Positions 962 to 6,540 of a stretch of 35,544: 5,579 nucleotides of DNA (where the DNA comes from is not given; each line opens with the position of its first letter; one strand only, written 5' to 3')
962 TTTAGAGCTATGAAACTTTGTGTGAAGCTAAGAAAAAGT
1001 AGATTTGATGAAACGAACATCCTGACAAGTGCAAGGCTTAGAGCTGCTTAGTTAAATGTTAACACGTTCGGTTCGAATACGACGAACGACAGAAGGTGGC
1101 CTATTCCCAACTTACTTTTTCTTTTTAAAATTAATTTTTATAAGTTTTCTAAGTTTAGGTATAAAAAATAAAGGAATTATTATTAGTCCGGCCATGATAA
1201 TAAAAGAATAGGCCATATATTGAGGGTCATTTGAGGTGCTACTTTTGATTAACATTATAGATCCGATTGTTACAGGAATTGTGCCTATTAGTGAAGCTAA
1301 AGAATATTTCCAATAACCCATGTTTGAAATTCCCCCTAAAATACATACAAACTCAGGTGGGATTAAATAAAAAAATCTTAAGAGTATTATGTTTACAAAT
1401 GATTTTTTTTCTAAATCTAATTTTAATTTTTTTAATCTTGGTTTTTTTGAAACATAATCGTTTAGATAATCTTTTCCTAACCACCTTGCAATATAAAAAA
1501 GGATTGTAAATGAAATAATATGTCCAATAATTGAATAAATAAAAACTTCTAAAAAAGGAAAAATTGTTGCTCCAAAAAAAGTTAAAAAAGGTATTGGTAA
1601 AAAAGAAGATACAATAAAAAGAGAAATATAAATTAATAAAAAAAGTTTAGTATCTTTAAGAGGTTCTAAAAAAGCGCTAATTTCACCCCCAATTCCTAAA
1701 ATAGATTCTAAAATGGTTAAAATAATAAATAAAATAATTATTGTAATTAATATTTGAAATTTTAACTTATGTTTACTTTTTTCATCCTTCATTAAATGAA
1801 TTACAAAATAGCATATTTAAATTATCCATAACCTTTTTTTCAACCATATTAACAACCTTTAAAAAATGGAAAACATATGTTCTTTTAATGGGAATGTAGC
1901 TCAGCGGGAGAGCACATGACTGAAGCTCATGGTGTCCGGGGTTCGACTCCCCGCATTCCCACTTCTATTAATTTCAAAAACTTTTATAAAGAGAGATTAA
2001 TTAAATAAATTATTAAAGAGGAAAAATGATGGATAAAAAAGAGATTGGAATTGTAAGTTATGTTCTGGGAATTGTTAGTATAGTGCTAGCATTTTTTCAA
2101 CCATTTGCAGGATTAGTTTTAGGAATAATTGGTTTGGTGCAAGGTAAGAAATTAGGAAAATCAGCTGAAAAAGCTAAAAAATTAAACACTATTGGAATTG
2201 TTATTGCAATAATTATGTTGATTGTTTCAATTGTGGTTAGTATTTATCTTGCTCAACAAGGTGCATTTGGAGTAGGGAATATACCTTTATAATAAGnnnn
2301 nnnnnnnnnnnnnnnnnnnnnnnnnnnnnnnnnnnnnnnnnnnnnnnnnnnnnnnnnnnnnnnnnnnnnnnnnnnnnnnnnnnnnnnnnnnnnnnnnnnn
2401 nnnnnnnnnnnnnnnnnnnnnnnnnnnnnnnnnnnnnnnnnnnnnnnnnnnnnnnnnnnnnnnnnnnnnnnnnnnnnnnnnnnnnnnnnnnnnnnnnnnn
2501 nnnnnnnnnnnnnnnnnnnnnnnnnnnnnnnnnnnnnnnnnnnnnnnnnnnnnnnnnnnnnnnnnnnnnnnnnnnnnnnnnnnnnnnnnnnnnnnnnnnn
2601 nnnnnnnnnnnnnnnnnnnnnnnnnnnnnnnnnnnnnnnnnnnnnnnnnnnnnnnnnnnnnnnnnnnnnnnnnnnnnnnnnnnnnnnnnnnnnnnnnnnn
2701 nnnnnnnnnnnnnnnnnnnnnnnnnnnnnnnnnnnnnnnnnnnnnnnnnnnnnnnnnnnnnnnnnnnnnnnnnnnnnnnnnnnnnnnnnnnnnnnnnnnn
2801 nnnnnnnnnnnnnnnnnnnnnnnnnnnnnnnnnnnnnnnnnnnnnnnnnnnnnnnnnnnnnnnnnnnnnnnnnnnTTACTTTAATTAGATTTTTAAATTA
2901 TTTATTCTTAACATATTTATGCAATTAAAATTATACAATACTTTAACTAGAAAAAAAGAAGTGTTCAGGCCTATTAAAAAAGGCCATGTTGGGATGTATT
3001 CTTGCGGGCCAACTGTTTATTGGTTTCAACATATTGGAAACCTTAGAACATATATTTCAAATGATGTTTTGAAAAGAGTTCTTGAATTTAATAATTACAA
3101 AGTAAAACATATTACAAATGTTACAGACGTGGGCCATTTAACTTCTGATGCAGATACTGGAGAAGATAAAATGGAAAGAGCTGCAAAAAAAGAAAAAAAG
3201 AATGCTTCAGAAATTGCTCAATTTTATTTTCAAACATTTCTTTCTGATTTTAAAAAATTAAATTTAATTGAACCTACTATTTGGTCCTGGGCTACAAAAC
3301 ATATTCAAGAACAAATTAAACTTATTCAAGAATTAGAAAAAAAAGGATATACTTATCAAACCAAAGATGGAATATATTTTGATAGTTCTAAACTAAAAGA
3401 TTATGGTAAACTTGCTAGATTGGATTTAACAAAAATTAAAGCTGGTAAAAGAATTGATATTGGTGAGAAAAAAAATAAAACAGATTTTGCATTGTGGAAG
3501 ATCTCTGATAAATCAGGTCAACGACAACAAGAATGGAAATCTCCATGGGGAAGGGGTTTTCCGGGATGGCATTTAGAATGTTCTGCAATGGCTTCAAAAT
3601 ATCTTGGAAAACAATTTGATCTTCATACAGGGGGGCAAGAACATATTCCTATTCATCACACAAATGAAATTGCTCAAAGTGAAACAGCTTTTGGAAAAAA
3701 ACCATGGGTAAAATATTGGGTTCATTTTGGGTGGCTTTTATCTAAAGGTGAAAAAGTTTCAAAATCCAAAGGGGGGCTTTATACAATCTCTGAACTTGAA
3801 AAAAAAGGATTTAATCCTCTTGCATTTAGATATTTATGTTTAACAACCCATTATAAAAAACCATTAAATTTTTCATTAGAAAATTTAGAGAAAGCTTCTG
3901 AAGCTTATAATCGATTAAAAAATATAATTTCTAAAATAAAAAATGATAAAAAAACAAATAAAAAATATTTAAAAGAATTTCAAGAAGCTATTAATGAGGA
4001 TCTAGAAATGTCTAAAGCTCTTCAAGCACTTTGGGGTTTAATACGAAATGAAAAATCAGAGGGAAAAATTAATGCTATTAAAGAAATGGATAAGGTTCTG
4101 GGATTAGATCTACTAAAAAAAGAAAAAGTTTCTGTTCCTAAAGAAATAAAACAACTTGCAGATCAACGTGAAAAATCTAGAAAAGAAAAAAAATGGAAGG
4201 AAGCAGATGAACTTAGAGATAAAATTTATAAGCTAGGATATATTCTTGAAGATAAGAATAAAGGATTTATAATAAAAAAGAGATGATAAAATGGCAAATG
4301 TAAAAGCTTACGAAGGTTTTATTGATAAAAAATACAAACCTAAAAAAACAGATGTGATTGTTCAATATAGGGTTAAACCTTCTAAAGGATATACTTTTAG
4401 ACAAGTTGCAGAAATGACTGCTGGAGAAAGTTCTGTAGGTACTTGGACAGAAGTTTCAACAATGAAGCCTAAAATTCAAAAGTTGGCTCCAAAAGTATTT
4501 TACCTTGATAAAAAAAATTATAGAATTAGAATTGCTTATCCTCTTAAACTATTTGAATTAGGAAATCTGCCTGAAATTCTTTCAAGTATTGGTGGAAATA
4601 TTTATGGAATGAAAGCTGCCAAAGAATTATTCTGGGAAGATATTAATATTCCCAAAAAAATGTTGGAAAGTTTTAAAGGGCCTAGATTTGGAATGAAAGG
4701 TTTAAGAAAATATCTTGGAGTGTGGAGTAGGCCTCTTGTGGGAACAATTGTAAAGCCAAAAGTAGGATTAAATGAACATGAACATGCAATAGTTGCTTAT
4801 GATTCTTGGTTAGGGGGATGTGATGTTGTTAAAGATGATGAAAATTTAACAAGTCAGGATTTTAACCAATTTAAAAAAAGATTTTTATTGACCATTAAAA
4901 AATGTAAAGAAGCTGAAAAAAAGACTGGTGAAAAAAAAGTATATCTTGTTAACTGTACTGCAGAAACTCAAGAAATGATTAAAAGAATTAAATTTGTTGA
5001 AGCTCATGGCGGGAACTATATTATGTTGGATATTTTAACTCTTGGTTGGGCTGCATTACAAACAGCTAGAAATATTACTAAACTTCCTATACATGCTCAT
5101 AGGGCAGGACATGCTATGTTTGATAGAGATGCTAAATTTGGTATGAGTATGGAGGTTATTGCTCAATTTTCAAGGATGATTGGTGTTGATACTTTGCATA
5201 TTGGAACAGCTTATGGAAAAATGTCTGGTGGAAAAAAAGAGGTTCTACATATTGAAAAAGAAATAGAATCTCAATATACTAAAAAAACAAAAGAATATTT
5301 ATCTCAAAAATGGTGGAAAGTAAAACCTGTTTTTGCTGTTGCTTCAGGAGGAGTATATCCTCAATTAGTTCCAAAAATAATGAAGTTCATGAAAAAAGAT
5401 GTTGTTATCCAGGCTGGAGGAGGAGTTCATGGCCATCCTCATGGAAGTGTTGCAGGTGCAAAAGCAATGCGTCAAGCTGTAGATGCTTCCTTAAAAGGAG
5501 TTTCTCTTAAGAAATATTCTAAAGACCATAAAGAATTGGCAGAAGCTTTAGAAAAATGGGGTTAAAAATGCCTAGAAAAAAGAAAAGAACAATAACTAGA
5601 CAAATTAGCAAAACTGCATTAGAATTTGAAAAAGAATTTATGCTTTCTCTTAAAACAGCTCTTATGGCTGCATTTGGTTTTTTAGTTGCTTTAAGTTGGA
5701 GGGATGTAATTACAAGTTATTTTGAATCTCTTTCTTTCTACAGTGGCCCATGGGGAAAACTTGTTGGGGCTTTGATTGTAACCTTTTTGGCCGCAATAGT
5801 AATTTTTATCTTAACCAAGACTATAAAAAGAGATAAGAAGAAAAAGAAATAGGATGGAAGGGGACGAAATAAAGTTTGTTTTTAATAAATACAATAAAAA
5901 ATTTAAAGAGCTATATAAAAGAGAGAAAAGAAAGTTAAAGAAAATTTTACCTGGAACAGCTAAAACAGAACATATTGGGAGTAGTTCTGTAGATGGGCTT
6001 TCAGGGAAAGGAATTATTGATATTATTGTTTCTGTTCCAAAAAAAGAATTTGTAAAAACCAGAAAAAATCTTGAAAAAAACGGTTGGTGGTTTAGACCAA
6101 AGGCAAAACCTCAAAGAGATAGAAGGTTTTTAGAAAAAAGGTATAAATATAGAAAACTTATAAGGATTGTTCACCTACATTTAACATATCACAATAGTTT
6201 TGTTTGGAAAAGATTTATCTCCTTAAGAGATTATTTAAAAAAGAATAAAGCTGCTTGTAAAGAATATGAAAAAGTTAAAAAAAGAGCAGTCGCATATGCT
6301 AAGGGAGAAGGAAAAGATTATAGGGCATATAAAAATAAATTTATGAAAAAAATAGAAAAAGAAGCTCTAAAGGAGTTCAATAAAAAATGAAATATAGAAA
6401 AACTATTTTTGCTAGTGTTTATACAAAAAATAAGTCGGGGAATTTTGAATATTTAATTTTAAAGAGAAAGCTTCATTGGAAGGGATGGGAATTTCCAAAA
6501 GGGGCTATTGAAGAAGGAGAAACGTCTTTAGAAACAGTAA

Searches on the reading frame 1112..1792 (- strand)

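Call 5: search_protein_families(library=pfam, proteins=[window:1112-1792:-], max_evalue=0.001)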
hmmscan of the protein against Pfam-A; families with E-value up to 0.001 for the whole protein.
window:1112-1792:- (226 aa): 1 family
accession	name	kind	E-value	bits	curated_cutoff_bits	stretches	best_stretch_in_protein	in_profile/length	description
PF09335.16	VTT_dom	-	2.3e-18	67.3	33.9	1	66-181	2-120/123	VTT domain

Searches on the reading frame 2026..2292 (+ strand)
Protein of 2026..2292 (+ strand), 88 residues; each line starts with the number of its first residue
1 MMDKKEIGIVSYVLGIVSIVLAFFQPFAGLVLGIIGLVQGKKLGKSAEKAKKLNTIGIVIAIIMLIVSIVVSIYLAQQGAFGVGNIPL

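Call 5: search_protein_families(library=pfam, proteins=[window:2026-2292:+], max_evalue=0.001)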
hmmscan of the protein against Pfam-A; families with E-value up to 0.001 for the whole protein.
window:2026-2292:+ (88 aa): 2 families
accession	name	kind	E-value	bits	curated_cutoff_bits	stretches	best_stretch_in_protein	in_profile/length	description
PF13828.11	DUF4190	-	3.3e-06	27.2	35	1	8-70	2-61/62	Domain of unknown function (DUF4190)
PF07666.16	MpPF26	-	7.2e-05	23.2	37.2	1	12-70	2-73/75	M penetrans paralogue family 26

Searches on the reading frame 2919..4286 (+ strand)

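Call 5: search_protein_families(library=pfam, proteins=[window:2919-4286:+], max_evalue=0.001)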
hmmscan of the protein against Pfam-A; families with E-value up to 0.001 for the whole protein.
window:2919-4286:+ (455 aa): 4 families
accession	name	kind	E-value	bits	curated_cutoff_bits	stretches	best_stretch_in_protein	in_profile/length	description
PF01406.26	tRNA-synt_1e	-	6.6e-92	308.5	27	1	16-327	2-300/301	tRNA synthetases class I (C) catalytic domain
PF09334.17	tRNA-synt_1g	-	1.7e-10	40.7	20.1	1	37-158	14-126/391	tRNA synthetases class I (M)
PF01921.24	tRNA-synt_1f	-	1.5e-08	34.4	27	1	258-348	262-350/360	tRNA synthetases class I (K)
PF23493.1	CysS_C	-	4.7e-07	30.2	23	1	407-449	5-47/51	Cysteinyl-tRNA ligase anticodon binding domain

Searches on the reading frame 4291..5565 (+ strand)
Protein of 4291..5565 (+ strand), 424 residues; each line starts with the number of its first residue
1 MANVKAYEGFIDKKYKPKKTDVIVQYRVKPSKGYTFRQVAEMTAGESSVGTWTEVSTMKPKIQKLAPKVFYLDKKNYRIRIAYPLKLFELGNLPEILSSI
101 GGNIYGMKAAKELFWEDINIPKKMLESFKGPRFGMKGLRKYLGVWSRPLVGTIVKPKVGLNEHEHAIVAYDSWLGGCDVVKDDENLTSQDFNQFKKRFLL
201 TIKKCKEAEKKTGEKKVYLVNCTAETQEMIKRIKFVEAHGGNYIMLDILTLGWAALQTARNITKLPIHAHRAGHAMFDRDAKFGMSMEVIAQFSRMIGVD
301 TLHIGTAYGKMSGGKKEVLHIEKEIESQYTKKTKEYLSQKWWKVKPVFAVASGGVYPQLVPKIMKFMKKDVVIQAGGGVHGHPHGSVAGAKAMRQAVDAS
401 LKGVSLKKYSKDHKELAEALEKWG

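Call 5: search_protein_families(library=pfam, proteins=[window:4291-5565:+], max_evalue=0.001)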
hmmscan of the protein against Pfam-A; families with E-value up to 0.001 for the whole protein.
window:4291-5565:+ (424 aa): 2 families
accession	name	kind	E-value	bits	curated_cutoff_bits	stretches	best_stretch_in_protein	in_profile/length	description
PF00016.26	RuBisCO_large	-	1.5e-86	290.8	30.1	1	135-423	2-299/299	Ribulose bisphosphate carboxylase large chain, catalytic domain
PF02788.21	RuBisCO_large_N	-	7.3e-38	129.9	20.7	1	10-124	2-120/120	Ribulose bisphosphate carboxylase large chain, N-terminal domain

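Call 71: search_protein_families(library=ncbifam, proteins=[window:4291-5565:+], max_evalue=0.001)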
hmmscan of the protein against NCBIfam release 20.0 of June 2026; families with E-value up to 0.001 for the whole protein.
window:4291-5565:+ (424 aa): 6 families
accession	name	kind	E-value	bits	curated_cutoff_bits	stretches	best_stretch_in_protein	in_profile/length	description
TIGR03326.1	rubisco_III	equivalog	3.6e-160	533.5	497.45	1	10-423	2-426/426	type III ribulose-bisphosphate carboxylase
NF003252.0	PRK04208.1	subfamily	4.5e-153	510.1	438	1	4-424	10-456/468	ribulose-bisphosphate carboxylase large subunit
NF010002.0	PRK13475.1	equivalog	6e-85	285.6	489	1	21-423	23-440/459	ribulose-bisphosphate carboxylase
NF007095.0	PRK09549.1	equivalog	1.3e-69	234.7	409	1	21-424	3-402/407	2,3-diketo-5-methylthiopentyl-1-phosphate enolase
NF042437.1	OxoIsoapPDcar_OiaX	equivalog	8.7e-58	196.1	700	1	76-424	73-412/412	3-oxo-isoapionate-4-phosphate decarboxylase OiaX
TIGR03332.1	salvage_mtnW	equivalog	8.1e-55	186.1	513.6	1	73-424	67-407/407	2,3-diketo-5-methylthiopentyl-1-phosphate enolase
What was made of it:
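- Checked: The RuBisCO at 4291-5565 is type III (TIGR03326, 533.5 bits against a cutoff of 497.45; call 71).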

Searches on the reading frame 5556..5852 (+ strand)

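Call 5: search_protein_families(library=pfam, proteins=[window:5556-5852:+], max_evalue=0.001)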
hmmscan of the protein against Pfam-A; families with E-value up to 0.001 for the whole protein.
window:5556-5852:+ (98 aa): 1 family
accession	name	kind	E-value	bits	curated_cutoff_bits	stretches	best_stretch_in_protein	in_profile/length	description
PF18898.5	DUF5654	-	3.2e-14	53.1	23.8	1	26-92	3-70/71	Family of unknown function (DUF5654)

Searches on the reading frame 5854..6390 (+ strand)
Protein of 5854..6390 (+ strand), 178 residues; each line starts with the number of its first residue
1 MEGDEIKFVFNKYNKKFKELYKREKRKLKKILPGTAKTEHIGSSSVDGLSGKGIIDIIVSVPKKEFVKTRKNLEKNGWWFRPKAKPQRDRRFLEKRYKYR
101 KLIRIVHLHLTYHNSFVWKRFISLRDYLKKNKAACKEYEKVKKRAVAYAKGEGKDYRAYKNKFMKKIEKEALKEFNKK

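Call 5: search_protein_families(library=pfam, proteins=[window:5854-6390:+], max_evalue=0.001)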
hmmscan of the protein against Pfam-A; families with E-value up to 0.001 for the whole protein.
window:5854-6390:+ (178 aa): 1 family
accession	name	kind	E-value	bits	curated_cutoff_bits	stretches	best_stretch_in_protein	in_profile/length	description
PF04229.20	GrpB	-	4.2e-34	118.5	25.5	1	11-169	5-158/159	GrpB protein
